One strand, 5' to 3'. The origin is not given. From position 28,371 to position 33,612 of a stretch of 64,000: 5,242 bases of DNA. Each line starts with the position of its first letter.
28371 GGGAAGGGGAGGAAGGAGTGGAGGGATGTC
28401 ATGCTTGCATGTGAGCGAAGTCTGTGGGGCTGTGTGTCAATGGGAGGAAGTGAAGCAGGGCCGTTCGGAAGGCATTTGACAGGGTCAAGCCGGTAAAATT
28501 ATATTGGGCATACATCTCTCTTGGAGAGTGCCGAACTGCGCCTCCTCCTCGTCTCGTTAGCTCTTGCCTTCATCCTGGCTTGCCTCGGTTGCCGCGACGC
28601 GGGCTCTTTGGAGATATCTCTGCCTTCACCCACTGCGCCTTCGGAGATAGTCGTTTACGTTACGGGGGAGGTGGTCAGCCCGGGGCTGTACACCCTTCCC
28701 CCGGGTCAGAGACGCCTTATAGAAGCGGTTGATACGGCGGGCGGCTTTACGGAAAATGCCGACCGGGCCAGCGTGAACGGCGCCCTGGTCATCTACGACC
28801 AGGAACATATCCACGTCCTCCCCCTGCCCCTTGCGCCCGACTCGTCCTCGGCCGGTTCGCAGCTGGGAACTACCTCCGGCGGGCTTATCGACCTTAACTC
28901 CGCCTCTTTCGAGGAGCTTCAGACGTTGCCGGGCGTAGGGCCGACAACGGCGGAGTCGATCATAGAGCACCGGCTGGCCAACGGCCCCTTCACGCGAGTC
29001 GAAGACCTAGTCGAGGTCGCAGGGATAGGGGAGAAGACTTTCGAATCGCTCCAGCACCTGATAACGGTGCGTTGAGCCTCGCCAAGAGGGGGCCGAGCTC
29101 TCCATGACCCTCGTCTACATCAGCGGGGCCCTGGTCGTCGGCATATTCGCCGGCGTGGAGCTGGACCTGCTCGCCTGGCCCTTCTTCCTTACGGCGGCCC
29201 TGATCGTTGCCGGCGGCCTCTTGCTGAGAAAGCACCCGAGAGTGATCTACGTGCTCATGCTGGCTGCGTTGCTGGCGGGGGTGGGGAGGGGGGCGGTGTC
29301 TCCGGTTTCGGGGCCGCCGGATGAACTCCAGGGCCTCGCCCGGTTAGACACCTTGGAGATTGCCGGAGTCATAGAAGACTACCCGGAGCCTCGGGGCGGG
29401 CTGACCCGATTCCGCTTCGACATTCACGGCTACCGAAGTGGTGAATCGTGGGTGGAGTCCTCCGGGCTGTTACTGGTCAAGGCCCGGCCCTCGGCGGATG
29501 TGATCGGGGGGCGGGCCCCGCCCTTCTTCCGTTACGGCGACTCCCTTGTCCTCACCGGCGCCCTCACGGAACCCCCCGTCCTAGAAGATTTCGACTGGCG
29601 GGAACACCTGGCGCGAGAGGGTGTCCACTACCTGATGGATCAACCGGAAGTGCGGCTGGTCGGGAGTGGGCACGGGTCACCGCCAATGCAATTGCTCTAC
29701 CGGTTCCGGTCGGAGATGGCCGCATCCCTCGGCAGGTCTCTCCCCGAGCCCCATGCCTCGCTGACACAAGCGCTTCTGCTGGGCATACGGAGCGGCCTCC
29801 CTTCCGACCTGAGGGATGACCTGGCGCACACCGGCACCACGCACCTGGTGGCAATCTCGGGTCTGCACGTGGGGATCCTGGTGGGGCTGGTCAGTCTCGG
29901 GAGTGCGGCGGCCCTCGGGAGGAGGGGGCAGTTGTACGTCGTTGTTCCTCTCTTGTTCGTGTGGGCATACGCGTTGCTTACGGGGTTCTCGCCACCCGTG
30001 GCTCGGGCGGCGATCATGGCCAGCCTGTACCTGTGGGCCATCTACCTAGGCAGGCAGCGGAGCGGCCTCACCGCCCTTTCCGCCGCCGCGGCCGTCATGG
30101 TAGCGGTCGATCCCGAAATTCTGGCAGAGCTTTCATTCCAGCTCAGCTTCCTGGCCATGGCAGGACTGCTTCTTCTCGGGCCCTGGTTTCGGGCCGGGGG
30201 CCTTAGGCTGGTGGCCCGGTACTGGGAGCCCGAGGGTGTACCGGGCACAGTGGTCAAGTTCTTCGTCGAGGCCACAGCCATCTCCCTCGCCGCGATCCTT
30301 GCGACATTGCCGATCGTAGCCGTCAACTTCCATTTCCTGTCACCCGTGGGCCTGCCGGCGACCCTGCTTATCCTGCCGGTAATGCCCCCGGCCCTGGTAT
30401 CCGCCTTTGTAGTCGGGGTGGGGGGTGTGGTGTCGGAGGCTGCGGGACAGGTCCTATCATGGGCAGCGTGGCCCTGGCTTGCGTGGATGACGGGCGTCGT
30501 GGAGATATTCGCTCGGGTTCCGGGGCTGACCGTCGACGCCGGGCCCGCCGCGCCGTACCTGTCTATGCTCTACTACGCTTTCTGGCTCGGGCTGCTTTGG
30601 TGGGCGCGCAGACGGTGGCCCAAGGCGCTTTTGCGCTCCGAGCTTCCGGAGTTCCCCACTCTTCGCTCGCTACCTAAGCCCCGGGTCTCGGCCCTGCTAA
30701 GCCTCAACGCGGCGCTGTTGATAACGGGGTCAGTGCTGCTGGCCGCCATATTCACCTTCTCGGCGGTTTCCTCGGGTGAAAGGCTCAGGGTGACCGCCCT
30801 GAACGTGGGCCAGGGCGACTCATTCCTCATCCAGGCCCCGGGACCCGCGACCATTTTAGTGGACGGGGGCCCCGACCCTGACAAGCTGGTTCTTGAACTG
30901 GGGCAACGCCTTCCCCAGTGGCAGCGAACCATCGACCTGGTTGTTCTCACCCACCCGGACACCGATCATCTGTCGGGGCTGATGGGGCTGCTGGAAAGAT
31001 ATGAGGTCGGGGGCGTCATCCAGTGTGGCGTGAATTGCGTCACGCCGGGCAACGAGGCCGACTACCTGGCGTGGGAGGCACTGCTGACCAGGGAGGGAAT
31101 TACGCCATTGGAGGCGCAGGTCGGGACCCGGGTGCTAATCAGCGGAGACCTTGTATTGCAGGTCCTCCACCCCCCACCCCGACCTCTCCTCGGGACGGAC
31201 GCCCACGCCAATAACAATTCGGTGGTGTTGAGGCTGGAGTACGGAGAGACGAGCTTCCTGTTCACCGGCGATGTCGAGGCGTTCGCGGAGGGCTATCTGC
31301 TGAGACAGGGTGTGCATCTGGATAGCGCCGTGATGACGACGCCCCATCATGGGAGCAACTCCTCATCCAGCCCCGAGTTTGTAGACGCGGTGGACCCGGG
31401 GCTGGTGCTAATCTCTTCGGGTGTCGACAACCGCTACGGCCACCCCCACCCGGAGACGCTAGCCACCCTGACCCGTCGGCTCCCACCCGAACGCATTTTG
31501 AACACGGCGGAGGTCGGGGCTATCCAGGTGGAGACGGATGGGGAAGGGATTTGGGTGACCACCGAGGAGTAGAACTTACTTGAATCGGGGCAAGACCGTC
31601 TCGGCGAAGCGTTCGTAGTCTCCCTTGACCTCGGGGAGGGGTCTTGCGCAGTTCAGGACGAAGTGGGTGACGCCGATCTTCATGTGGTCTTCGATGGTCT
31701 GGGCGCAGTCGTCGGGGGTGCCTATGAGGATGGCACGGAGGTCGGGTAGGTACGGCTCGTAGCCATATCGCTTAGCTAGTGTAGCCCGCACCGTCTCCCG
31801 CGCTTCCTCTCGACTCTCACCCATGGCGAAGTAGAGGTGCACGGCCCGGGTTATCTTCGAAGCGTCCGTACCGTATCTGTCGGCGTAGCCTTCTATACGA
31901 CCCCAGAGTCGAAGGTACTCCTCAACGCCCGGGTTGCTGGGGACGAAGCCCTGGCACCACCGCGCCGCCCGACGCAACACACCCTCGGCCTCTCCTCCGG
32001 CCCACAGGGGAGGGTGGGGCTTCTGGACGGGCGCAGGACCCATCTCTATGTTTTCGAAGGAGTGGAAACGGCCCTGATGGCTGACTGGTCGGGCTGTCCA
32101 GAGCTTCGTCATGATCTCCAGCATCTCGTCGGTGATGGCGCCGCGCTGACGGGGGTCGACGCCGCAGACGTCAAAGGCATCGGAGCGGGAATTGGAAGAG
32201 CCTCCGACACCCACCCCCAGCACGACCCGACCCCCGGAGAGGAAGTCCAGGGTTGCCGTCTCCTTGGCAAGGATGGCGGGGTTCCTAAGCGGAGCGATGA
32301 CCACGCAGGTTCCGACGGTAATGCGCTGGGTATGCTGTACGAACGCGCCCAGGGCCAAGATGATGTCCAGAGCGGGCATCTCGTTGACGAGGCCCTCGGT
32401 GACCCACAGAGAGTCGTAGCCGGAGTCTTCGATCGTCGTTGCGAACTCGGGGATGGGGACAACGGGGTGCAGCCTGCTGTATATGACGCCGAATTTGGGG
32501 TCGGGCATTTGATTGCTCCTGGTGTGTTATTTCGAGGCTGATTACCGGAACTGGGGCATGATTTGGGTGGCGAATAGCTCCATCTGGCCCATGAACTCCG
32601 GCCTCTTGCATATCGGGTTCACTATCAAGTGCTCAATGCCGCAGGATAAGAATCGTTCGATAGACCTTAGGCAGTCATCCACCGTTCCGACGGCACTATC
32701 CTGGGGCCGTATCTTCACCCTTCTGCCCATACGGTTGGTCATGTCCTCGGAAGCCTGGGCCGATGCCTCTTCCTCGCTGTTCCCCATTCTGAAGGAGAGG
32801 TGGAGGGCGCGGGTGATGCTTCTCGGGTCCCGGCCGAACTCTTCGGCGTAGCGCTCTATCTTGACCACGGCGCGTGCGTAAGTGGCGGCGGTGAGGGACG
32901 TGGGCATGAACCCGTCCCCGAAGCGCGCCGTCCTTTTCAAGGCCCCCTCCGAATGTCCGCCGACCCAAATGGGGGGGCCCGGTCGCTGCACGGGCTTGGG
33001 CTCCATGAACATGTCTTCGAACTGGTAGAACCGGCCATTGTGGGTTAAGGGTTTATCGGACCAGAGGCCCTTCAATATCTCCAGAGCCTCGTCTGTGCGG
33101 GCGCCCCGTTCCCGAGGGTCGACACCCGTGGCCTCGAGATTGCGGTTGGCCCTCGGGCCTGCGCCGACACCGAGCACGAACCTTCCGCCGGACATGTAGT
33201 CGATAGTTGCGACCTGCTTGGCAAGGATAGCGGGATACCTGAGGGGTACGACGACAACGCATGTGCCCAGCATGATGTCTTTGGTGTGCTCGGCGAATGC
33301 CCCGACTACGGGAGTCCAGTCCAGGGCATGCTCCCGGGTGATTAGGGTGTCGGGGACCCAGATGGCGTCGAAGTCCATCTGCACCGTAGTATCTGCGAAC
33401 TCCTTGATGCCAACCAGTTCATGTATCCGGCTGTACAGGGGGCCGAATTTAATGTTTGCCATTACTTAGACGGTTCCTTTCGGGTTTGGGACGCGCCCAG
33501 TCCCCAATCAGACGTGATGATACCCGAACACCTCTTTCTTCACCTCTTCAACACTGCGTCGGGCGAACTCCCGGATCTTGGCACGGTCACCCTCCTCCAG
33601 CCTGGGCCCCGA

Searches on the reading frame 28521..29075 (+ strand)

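Call 39: search_protein_families(library=pfam, proteins=[window:28521-29075:+], max_evalue=0.00001)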
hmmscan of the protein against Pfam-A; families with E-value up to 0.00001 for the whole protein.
window:28521-29075:+ (184 aa): 7 families
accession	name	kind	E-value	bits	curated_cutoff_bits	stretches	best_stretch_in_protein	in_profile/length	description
PF12836.13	HHH_3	-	2.4e-22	79.3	27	1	122-181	5-64/65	Helix-hairpin-helix motif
PF00633.29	HHH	-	2.9e-14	52.5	24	1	124-150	4-30/30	Helix-hairpin-helix motif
PF10531.15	SLBB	-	6.1e-12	45.6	27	1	44-86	1-42/55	SLBB domain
PF14520.12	HHH_5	-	1.6e-11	44.9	27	1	130-177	1-51/57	Helix-hairpin-helix domain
PF06514.17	PsbU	-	1e-07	32.3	24.5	1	113-178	5-66/93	Photosystem II 12 kDa extrinsic protein (PsbU)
PF12826.13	HHH_2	-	1e-06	29.2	27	0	123-149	27-53/64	Helix-hairpin-helix motif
PF22461.2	SLBB_2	-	5.9e-06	26.7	27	0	45-85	3-44/79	SLBB domain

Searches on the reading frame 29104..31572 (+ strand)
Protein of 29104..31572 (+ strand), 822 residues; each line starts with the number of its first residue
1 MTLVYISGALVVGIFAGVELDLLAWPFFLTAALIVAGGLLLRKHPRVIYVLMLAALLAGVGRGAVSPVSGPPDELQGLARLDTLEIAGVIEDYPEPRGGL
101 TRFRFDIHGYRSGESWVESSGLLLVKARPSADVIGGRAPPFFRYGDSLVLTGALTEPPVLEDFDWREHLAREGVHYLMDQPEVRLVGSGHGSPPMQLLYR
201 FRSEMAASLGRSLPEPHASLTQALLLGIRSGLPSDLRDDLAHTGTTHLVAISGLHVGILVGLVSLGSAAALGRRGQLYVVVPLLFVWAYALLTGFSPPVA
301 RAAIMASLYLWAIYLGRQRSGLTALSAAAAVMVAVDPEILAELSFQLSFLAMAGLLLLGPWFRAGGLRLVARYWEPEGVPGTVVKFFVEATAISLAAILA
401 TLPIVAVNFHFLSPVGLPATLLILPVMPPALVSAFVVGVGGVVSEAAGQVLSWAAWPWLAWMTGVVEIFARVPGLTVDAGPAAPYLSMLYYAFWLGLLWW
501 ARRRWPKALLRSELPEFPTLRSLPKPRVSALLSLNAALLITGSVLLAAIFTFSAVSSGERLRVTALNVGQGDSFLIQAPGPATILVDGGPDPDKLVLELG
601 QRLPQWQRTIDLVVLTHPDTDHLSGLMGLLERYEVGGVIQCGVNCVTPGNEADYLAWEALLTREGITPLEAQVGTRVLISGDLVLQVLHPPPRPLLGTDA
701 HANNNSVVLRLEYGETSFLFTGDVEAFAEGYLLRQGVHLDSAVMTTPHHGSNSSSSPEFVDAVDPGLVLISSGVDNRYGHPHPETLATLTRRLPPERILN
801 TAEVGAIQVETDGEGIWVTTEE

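Call 39: search_protein_families(library=pfam, proteins=[window:29104-31572:+], max_evalue=0.00001)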
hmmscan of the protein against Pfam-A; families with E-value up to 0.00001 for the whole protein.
window:29104-31572:+ (822 aa): 4 families
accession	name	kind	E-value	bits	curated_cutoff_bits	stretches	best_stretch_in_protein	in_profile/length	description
PF03772.21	Competence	-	5.4e-55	187.1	23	1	224-503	1-269/270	Competence protein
PF00753.33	Lactamase_B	-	3.2e-15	57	22.7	1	567-766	2-188/196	Metallo-beta-lactamase superfamily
PF13567.11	DUF4131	-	7.7e-15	55.4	31.6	1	25-178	6-157/165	Domain of unknown function (DUF4131)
PF12706.13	Lactamase_B_2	-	4.1e-08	33.5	27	1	583-732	2-151/200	Beta-lactamase superfamily domain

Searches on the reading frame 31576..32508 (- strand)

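Call 39: search_protein_families(library=pfam, proteins=[window:31576-32508:-], max_evalue=0.00001)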
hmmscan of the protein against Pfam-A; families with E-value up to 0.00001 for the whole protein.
window:31576-32508:- (310 aa): 1 family
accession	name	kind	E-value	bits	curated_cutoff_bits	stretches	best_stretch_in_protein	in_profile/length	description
PF00296.26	Bac_luciferase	-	1.5e-53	182.6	27.9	1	19-282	25-314/314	Luciferase-like monooxygenase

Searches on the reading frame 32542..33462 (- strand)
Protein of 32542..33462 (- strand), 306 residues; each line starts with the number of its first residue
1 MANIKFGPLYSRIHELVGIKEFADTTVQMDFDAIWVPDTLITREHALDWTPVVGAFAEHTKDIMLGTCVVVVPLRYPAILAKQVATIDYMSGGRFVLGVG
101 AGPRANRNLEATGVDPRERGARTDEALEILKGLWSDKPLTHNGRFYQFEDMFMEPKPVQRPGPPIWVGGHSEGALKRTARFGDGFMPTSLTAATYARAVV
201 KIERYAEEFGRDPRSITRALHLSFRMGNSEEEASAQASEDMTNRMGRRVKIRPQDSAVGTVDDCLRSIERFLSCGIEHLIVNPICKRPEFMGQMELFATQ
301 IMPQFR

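Call 40: search_protein_families(library=pfam, proteins=[window:32542-33462:-], max_evalue=0.00001)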
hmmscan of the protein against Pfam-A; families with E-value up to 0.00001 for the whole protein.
window:32542-33462:- (306 aa): 1 family
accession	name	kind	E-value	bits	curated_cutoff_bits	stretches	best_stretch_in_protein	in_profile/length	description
PF00296.26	Bac_luciferase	-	2.7e-56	191.6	27.9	1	19-242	25-245/314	Luciferase-like monooxygenase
